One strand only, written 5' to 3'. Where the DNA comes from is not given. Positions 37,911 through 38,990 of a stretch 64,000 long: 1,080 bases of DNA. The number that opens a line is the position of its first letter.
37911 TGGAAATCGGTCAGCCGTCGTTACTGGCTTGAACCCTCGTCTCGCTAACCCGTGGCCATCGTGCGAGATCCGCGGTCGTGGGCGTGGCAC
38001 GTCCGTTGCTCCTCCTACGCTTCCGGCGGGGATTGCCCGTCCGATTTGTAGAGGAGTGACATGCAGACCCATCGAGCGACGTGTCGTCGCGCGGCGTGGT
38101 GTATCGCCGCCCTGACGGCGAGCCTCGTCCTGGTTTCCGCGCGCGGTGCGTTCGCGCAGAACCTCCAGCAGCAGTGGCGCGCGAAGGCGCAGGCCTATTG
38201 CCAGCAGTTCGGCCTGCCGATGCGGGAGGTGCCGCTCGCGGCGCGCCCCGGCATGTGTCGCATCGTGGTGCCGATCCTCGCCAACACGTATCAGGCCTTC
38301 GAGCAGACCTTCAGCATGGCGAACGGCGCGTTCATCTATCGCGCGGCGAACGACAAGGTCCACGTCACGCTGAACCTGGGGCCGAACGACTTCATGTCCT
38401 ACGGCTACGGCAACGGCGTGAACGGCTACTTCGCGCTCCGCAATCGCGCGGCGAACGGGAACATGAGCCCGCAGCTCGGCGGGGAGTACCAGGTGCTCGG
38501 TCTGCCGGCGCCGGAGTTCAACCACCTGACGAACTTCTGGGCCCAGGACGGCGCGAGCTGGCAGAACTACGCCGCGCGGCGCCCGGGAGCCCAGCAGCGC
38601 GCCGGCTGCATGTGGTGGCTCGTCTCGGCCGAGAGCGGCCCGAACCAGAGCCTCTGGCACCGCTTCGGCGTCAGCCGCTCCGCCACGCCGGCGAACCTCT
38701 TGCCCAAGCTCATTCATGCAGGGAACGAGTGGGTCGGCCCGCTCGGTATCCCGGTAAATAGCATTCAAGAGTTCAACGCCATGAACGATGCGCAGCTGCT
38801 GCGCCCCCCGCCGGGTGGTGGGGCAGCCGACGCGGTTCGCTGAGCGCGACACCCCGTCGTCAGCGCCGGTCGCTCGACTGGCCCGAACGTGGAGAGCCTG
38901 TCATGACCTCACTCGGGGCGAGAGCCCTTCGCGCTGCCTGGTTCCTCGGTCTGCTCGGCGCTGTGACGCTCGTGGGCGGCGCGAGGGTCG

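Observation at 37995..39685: Sigma54-promoted tandem pair of secreted paralogs of an unrecognised family, with a gene-conversion tract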

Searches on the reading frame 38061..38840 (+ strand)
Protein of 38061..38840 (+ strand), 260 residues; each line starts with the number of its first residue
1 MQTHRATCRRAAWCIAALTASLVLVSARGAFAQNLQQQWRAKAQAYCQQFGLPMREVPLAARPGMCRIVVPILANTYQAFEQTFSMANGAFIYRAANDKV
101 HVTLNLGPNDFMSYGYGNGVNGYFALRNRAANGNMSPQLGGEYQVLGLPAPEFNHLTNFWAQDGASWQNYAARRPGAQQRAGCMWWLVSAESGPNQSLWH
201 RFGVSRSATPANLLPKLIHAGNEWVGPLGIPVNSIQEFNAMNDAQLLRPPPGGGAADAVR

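Call 4: search_protein_families(library=pfam, proteins=[window:38061-38840:+], max_evalue=10)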
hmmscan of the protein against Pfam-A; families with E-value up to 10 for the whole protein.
window:38061-38840:+ (260 aa): 0 families

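Call 5: search_protein_families(library=ncbifam, proteins=[window:38061-38840:+], max_evalue=10)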
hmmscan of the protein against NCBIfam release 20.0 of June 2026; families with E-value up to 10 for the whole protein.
window:38061-38840:+ (260 aa): 2 families
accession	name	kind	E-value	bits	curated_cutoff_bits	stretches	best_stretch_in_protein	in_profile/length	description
TIGR02702.1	SufR_cyano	equivalog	0.11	12.2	178.8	1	18-51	87-120/208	iron-sulfur cluster biosynthesis transcriptional regulator SufR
NF052391.1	endpepPepOLacoc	equivalog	0.28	9.8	1000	1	30-102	560-626/627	endopeptidase PepO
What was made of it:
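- Checked: No Pfam or NCBIfam domain matches either protein (calls 4, 5).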

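Call 7: find_homologous_proteins(query=window:38061-38840:+)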
Query window:38061-38840:+ (260 aa): 6 proteins with E <= 0.001 among 3135 candidates.
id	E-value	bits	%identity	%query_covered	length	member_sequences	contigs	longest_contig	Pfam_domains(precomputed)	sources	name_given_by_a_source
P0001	3.2e-175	599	100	100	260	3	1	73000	-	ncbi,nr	ncbi:MAG: hypothetical protein IT371_23190 [Deltaproteobacteria bacterium]|nr:hypothetical protein [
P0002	2.3e-147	508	86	100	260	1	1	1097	-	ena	-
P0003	2.3e-119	416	72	100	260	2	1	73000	-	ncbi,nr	ncbi:MAG: hypothetical protein IT371_23195 [Deltaproteobacteria bacterium]|nr:hypothetical protein [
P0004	1.1e-89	318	65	85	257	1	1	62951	-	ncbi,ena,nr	ncbi:MAG: hypothetical protein IT371_22460 [Deltaproteobacteria bacterium]|nr:hypothetical protein [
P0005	1.5e-73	266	57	85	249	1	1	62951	-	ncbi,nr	ncbi:MAG: hypothetical protein IT371_22465 [Deltaproteobacteria bacterium]|nr:hypothetical protein [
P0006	4.0e-23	100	35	77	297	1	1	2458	-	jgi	jgi:hypothetical protein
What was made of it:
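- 38061..38843 (+): Gene A, 260 aa exported protein (NCBI: MAG hypothetical protein IT371_23190). It is 100% identical to P0001 (call 7).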

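Call 8: search_solved_structures(query=window:38061-38840:+, max_evalue=10)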
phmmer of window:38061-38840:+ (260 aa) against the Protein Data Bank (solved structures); distinct sequences matched with E-value up to 10: 0.

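Call 17: find_encoding_contigs(protein=P0004, flank=10000, max_places=4)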
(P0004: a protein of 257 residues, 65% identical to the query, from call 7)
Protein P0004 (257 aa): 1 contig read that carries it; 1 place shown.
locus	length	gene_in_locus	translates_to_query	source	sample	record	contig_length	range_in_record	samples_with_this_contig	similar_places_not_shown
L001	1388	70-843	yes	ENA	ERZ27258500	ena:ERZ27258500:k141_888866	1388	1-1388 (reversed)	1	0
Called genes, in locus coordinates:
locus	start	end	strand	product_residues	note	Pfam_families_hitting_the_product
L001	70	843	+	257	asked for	-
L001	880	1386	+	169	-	?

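Call 18: find_encoding_contigs(protein=P0006, flank=5000, max_places=4)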
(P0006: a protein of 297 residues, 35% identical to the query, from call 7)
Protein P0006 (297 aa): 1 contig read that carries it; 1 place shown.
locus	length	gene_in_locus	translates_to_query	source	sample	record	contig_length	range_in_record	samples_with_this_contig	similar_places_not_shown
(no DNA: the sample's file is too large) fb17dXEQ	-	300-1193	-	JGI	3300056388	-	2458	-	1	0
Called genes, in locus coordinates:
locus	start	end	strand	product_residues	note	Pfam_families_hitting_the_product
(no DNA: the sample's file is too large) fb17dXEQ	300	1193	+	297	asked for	-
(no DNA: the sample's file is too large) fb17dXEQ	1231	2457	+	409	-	?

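Call 19: find_encoding_contigs(protein=P0002, flank=5000, max_places=4)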
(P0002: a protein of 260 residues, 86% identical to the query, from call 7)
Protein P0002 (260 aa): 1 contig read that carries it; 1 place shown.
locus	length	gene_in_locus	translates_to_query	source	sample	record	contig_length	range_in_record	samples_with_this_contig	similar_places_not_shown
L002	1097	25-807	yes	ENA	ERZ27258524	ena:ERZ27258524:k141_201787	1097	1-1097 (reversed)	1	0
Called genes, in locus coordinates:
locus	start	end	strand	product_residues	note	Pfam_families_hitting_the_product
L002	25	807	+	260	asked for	-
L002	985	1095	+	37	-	?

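Call 20: find_related_loci(query=A1, collection=genome_contigs, flank=10000)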
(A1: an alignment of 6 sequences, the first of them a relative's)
Query A1 (260 aa) in genome_contigs; peptide patterns used: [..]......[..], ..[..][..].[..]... (x = any residue, [..] = any of these).
28 stretches matched a pattern; 3 encode a relative of the query (tblastn E <= 1e-3); 2 distinct loci.
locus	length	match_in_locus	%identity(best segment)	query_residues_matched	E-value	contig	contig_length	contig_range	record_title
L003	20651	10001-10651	39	44-260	1e-41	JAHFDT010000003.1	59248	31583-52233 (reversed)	MAG: Myxococcales bacterium isolate nzgw251 NODE_584_length_59249_cov_3.290083, whole genome shotgun sequence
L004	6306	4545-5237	31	40-257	2e-30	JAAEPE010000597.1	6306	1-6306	MAG: Myxococcales bacterium isolate Cli_2 CliG_CONTIG1747387, whole genome shotgun sequence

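Call 21: predict_structure(alignment_id=A1)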
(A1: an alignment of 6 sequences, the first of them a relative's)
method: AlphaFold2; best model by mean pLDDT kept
length: 260 residues; sequences in the alignment: 6
mean_pLDDT: 48.8   pTM: 0.43
mean pLDDT of the five models: 48.8, 43.7, 41.7, 39.3, 37.9
residues with pLDDT >= 90: 0; 70-90: 26; 50-70: 104; < 50: 130
segments of 3 or more residues with pLDDT < 50: 1-3, 22-29, 59-63, 95-102, 114-125, 163-167, 176-239, 241-260
pLDDT, mean of each block of 10 residues (from residue 1): 47 55 47 66 83 64 54 70 67 50 53 45 51 56 55 52 50 44 27 31 31 28 27 45 41 30
secondary structure, 60 per line:
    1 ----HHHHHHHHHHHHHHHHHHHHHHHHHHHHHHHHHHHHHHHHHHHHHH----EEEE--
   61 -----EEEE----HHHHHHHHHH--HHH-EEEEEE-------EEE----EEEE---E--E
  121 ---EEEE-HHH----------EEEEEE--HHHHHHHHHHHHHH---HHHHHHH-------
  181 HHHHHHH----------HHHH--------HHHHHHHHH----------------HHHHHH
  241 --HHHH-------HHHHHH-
elements in order: H5-50 E55-58 E66-69 H74-83 E90-95 E103-105 E110-113 E124-127 E142-147 H150-163 H167-173 H181-187 H198-201 H210-218 H235-240 H243-246 H254-259
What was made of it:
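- Tried and rejected: The first AlphaFold run, with 6 sequences, was unusable at pLDDT 49 (call 21).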

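Call 22: search_protein_representatives(alignment_id=A1)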
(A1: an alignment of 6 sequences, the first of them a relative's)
Query: 6 sequences, 257 profile positions. Proteins with E-value up to 0.001 (for the whole library): 115; up to 1e-10: 89; up to 1e-30: 47. The best 115 are listed.
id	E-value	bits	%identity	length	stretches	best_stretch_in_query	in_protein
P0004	6.1e-135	465.0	-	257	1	1-257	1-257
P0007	1.6e-74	267.1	-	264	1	3-257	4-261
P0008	1.5e-57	211.4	-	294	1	8-257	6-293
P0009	3.2e-57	210.3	-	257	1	19-257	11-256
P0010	4.7e-52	193.4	-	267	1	18-257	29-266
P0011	3.2e-51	190.7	-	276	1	28-257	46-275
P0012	6.2e-51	189.7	-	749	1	10-256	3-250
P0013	9.5e-51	189.1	-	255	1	13-257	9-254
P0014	8.2e-49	182.8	-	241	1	29-257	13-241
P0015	1.5e-48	182.0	-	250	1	22-257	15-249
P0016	1.5e-48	181.9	-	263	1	28-257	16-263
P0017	1.6e-48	181.8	-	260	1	9-257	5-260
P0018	1.7e-47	178.5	-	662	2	18-235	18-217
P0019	3.8e-47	177.3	-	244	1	29-257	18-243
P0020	8.8e-45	169.6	-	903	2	10-241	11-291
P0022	3.8e-43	164.2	-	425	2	14-233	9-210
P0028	1.6e-38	149.1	-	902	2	14-235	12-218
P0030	3.7e-37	144.6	-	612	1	10-232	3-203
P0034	1.4e-35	139.4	-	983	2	36-231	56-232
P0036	1.7e-34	135.9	-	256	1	21-257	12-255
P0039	4.0e-34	134.7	-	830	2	11-233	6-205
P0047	1.6e-32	129.4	-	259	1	7-257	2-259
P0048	6.0e-32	127.5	-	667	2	28-234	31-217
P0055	2.5e-29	118.9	-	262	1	6-257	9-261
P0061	8.6e-26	107.3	-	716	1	43-257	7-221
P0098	4.4e-09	52.6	-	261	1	39-237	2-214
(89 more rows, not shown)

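Call 23: search_protein_families(library=pfam, proteins=[P0012, P0018, P0020, P0022, P0028, P0030, P0034, P0039, P0048, P0061], max_evalue=0.01)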
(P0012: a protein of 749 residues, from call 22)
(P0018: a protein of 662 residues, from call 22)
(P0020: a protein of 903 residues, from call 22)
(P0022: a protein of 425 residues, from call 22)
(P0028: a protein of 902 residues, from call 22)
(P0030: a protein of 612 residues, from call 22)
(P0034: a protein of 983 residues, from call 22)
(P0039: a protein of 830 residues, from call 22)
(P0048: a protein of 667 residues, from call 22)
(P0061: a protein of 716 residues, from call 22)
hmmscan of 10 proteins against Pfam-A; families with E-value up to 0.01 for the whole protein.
P0012 (749 aa): 2 families
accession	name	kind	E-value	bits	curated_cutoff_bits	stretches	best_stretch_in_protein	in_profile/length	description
PF13336.12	AcetylCoA_hyd_C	-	4.6e-45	153.7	23.7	1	535-687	1-154/154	Acetyl-CoA hydrolase/transferase C-terminal domain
PF02550.21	AcetylCoA_hydro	-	4.5e-05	24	24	1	290-433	30-173/198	Acetyl-CoA hydrolase/transferase N-terminal domain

P0018 (662 aa): 1 family
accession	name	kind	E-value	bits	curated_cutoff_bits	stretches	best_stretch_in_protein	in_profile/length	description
PF14362.11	DUF4407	-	2.5e-06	27.5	31.3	2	443-560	120-228/297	Domain of unknown function (DUF4407)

P0020 (903 aa): 0 families

P0022 (425 aa): 0 families

P0028 (902 aa): 0 families

P0030 (612 aa): 0 families

P0034 (983 aa): 2 families
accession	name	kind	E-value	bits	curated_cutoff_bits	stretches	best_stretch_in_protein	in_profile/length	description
PF08028.16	Acyl-CoA_dh_2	-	0.00042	21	22.7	1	526-590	3-67/134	Acyl-CoA dehydrogenase, C-terminal domain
PF10741.14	T2SSM_b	-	0.00097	19.4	21.7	1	247-305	12-70/111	Type II secretion system (T2SS), protein M subtype b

P0039 (830 aa): 3 families
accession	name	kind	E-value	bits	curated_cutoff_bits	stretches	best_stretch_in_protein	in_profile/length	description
PF20492.3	ERM_helical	-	0.00053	20.5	40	1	428-511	35-118/120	Ezrin/radixin/moesin, alpha-helical domain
PF14712.11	Snapin_Pallidin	-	0.00076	20.3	29.6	1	424-503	10-89/89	Snapin/Pallidin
PF12709.12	Fungal_TACC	-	0.0026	18.6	27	1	479-519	34-74/77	Fungal Transforming acidic coiled-coil (TACC) proteins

P0048 (667 aa): 0 families

P0061 (716 aa): 2 families
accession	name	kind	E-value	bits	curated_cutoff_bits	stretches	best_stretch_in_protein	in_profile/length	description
PF13336.12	AcetylCoA_hyd_C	-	1.6e-42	145.5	23.7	1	510-660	1-153/154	Acetyl-CoA hydrolase/transferase C-terminal domain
PF02550.21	AcetylCoA_hydro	-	0.0027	18.2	24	1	301-409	68-173/198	Acetyl-CoA hydrolase/transferase N-terminal domain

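Call 26: search_solved_structures(query=A2, max_evalue=10, show_alignments=2)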
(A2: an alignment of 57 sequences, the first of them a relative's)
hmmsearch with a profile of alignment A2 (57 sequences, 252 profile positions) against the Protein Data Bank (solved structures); distinct sequences matched with E-value up to 10: 39.
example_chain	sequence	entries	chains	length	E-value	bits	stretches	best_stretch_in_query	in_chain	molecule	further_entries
4bkg_A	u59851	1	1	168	0.0005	22.9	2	28-83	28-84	SMALL UBIQUITIN-RELATED MODIFIER 2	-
2io0_B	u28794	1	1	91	0.022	17.5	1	28-91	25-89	Small ubiquitin-related modifier 2 precursor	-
6q97_t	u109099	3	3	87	0.045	16.5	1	130-193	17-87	30S ribosomal protein S15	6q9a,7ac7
23wi_o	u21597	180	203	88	0.045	16.4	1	130-193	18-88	Small ribosomal subunit protein uS15 | 30S RIBOSOMAL PROTEIN S15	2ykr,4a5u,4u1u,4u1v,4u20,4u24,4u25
11bq_O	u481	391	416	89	0.046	16.4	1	130-193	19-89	Small ribosomal subunit protein uS15 | 30S RIBOSOMAL PROTEIN S15 | 30S ribosomal protein S15 1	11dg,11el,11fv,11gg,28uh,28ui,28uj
3zo5_B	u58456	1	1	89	0.061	16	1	28-90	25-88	SMALL UBIQUITIN-RELATED MODIFIER 2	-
3iy8_O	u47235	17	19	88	0.07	15.8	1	130-193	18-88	30S ribosomal protein S15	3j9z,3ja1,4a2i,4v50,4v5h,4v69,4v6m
10fz_O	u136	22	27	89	0.07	15.8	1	130-193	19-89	Small ribosomal subunit protein uS15 | 30S ribosomal protein S15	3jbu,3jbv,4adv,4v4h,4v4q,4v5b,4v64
31ox_2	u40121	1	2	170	0.16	14.7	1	178-221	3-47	Acetyl-CoA decarbonylase/synthase complex subunit epsilon 2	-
4v4v_AO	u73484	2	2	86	0.32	13.6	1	130-192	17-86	30S ribosomal subunit protein S15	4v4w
2iyd_B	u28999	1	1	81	0.5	13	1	28-61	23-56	SMALL UBIQUITIN-RELATED MODIFIER 2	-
6nqb_O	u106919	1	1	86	0.5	13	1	130-192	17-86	30S ribosomal protein S15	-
7x7l_A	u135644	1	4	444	0.63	12.7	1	10-55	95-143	4-hydroxyphenylpyruvate dioxygenase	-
1sp8_A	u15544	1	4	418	0.65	12.7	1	10-55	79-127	4-Hydroxyphenylpyruvate Dioxygenase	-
2awt_A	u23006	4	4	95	0.69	12.6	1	28-60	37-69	Small ubiquitin-related modifier 2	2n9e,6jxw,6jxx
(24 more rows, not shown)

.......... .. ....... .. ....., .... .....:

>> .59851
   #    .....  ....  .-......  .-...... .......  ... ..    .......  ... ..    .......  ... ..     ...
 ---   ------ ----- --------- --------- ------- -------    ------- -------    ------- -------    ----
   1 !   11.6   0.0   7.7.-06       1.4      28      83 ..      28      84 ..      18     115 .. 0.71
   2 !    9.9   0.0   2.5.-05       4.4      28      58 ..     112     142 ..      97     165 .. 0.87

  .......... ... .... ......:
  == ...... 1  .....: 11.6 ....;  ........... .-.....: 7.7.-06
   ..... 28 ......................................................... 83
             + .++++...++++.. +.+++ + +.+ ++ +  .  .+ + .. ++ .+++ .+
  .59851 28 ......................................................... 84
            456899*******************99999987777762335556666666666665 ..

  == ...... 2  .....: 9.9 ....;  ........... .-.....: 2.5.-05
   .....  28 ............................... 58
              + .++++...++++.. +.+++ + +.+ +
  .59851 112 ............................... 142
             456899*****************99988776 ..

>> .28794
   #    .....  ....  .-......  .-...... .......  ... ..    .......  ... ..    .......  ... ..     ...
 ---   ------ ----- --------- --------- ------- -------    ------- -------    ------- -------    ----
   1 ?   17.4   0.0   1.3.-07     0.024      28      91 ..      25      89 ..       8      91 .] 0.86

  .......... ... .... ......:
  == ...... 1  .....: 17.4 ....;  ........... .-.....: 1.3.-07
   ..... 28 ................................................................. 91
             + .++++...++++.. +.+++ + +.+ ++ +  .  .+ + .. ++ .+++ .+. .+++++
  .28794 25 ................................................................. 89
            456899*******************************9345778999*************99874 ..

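Call 27: search_protein_families(library=pfam, alignment_id=A2, max_evalue=1)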
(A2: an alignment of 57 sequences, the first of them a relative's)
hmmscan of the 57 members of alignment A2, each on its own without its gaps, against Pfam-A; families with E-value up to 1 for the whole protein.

A. member 1, P0001 (260 aa): 0 families

B. families by the number of members that match (of 57 scanned): 20 families
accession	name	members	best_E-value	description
PF02813.19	Retro_M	1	0.0081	Retroviral M domain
PF06283.17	ThuA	1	0.015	Trehalose utilisation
PF25293.1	Beta-prop_EMC1_N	1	0.019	EMC1 N-terminal beta-propeller domain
PF22059.2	GumK_N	1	0.026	Glucuronosyltransferase GumK, N-terminal domain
PF07302.16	AroM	1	0.058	AroM protein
PF19489.4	SLT_4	1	0.063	Transglycosylase SLT domain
PF04149.17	DUF397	1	0.068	Domain of unknown function (DUF397)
PF14906.12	DUF4495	1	0.078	Domain of unknown function (DUF4495)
PF03432.20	Relaxase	1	0.11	MobA/VirD2-like, nuclease domain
PF25406.1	PH_31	1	0.13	PH-like domain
PF10644.15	Misat_Tub_SegII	1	0.13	Misato Segment II tubulin-like domain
PF18179.6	SUa-2TM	1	0.14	SMODS- and Ubiquitin system-associated 2TM effector domain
PF09916.15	DUF2145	1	0.15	Uncharacterized protein conserved in bacteria (DUF2145)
PF02953.20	zf-Tim10_DDP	1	0.16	Tim10/DDP family zinc finger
PF03793.24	PASTA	1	0.18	PASTA domain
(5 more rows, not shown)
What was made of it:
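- Tried and rejected: Direct Pfam, NCBIfam and PDB sequence searches with A, B, the 57-member alignment and each member separately gave nothing meaningful (calls 4, 5, 8, 26, 27).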

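Call 28: find_homologous_proteins(query=A2, max_evalue=0.00001)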
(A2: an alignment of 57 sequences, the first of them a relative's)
Query A2 (57 sequences) (260 aa, profile of the alignment): 8 proteins with E <= 0.00001 among 8000 candidates.
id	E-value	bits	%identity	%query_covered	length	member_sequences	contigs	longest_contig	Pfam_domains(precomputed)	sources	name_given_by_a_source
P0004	2.1e-83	298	65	85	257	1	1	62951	-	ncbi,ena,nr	ncbi:MAG: hypothetical protein IT371_22460 [Deltaproteobacteria bacterium]|nr:hypothetical protein [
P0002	3.7e-79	284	86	100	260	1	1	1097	-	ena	-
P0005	3.1e-77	278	57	85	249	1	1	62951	-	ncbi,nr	ncbi:MAG: hypothetical protein IT371_22465 [Deltaproteobacteria bacterium]|nr:hypothetical protein [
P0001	3.2e-77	277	100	100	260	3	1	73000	-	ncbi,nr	ncbi:MAG: hypothetical protein IT371_23190 [Deltaproteobacteria bacterium]|nr:hypothetical protein [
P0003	7.5e-76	273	72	100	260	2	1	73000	-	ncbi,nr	ncbi:MAG: hypothetical protein IT371_23195 [Deltaproteobacteria bacterium]|nr:hypothetical protein [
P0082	5.3e-65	237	24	74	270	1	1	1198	-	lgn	-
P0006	3.1e-64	235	35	77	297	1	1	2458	-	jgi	jgi:hypothetical protein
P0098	2.7e-39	153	23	82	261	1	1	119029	-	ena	-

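Call 34: search_protein_families(library=pfam, proteins=[L003:8370-9905:+, L003:14293-14718:+], max_evalue=0.01)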
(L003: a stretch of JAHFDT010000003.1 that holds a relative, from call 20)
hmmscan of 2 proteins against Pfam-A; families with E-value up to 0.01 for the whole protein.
L003:8370-9905:+ (512 aa): 2 families
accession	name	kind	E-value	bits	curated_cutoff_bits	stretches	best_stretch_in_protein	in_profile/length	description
PF13336.12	AcetylCoA_hyd_C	-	1.7e-44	151.9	23.7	1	295-445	1-152/154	Acetyl-CoA hydrolase/transferase C-terminal domain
PF02550.21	AcetylCoA_hydro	-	5.5e-06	26.9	24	1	47-189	27-169/198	Acetyl-CoA hydrolase/transferase N-terminal domain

L003:14293-14718:+ (142 aa): 0 families

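Call 35: predict_structure(alignment_id=A2)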
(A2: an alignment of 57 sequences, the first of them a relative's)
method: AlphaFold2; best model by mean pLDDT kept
length: 260 residues; sequences in the alignment: 57
mean_pLDDT: 95.3   pTM: 0.89
mean pLDDT of the five models: 95.3, 94.2, 94.1, 93.6, 93.0
residues with pLDDT >= 90: 234; 70-90: 24; 50-70: 2; < 50: 0
segments of 3 or more residues with pLDDT < 50: none
pLDDT, mean of each block of 10 residues (from residue 1): 80 94 86 92 98 98 97 98 98 97 98 88 94 98 97 97 95 93 96 97 96 98 98 99 98 97
secondary structure, 60 per line:
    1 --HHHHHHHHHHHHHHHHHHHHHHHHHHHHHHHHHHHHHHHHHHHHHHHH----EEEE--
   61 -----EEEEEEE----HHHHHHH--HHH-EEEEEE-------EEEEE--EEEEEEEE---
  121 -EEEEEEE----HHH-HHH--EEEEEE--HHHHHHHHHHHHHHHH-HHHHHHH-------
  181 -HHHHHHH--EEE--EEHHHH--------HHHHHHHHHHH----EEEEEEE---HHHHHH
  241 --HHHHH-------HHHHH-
elements in order: H3-50 E55-58 E66-72 H77-83 E90-95 E103-107 E110-117 E122-128 E142-147 H150-165 H167-173 H182-188 E191-193 H198-201 H210-220 E225-231 H235-240 H243-247 H255-259
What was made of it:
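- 38061..38843 (+): AlphaFold model: pLDDT 95.3, pTM 0.89 (call 35).
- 38607..38621 (+): Codons for the CMWWL motif of A, including the family-wide conserved Cys183. Cys183 sits at the N-terminus of predicted helix 182-188 (call 35).
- On Peptidase_C92 / YiiX permuted papain-like (NlpC/P60 superfamily): The predicted order beta103-147, helices 150-173, Cys183 helix fits (call 35).
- Fold: confident model with Cys183 at a helix N-cap that follows a beta-sheet and two helices (call 35).
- Tried and rejected: It was superseded by the 57-sequence run (call 35). The tail is modelled with pLDDT 97-99 as part of the domain (call 35).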

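Call 41: fold_search(model_id=the predicted structure, library=pdb)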
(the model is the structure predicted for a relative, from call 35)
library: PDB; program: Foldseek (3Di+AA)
matches with E <= 10: 161; with E <= 0.001: 0
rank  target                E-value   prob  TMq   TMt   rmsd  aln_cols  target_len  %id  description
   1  5chg_B                2.5e-01  0.06  0.17  0.18  18.4       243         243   13  Human DNA polymerase lambda L431A mutant- MgdGTP binary and complex with 6 paired DNA (released 2016-02-24)
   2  4k4h_E                3.5e-01  0.05  0.15  0.13  17.2       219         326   12  Ternary crystal structures of a human DNA POLYMERASE LAMBDA IN COMPLEX WITH DNA AND (-)3TC-TP. (released 2014-07-16)
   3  4k4h_M                4.3e-01  0.04  0.16  0.14  18.0       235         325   14  Ternary crystal structures of a human DNA POLYMERASE LAMBDA IN COMPLEX WITH DNA AND (-)3TC-TP. (released 2014-07-16)
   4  9grx_J                7.9e-01  0.08  0.14  0.21  11.9        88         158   11  NDH-PSI-LHCI supercomplex from S. oleracea (released 2025-02-12)
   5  3pml_A                7.9e-01  0.03  0.16  0.14  17.8       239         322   15  crystal structure of a polymerase lambda variant with a dGTP analog opposite a templating T (released 2011-01-26)
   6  8fru_T                8.4e-01  0.04  0.11  0.16  13.8       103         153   14  60S subunit of the Giardia lamblia 80S ribosome (released 2024-01-31)
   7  9v1i_lV               1.1e+00  0.03  0.11  0.15  14.7       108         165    8  Cryo- EM structure of ribosomal large subunit (LSU) from Entamoeba histolytica at 2.8 angstrom resolution (released 2025-10-08)
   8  4v8p_BP               1.4e+00  0.02  0.11  0.16  13.9       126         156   15  T.thermophila 60S ribosomal subunit in complex with initiation factor 6. (released 2014-07-09)
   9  3ova_A                1.5e+00  0.08  0.14  0.10   7.0        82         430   11  How the CCA-adding Enzyme Selects Adenine over Cytosine in Position 76 of tRNA (released 2010-12-01)
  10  3ouy_A                1.5e+00  0.07  0.15  0.10   6.4        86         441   14  How the CCA-adding Enzyme Selects Adenine Over Cytosine at Position 76 of tRNA (released 2010-12-01)
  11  6er3_B                1.5e+00  0.03  0.09  0.12  12.9        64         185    8  Ruminococcus gnavus IT-sialidase CBM40 bound to alpha2,3 sialyllactose (released 2018-05-02)
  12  6er2_B                1.5e+00  0.01  0.09  0.12  14.6       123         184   12  Ruminococcus gnavus IT-sialidase CBM40 (released 2018-05-02)
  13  7qep_N1               1.6e+00  0.04  0.14  0.20  12.8       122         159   11  Cryo-EM structure of the ribosome from Encephalitozoon cuniculi (released 2022-02-09)
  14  6er3_A                1.6e+00  0.03  0.09  0.11  13.7        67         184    7  Ruminococcus gnavus IT-sialidase CBM40 bound to alpha2,3 sialyllactose (released 2018-05-02)
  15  5v5w                  1.6e+00  0.01  0.09  0.11  11.9       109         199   10  Molecular Mechanism of MDGA1: Regulation of Neuroligin 2:Neurexin Trans-synaptic Bridges (released 2017-07-05)
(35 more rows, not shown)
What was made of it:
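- On Nucleotidyltransferase fold / RelA-SpoT-like (Tas1, MenT, small alarmone synthetases): Foldseek E is at least 0.25 (call 41).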
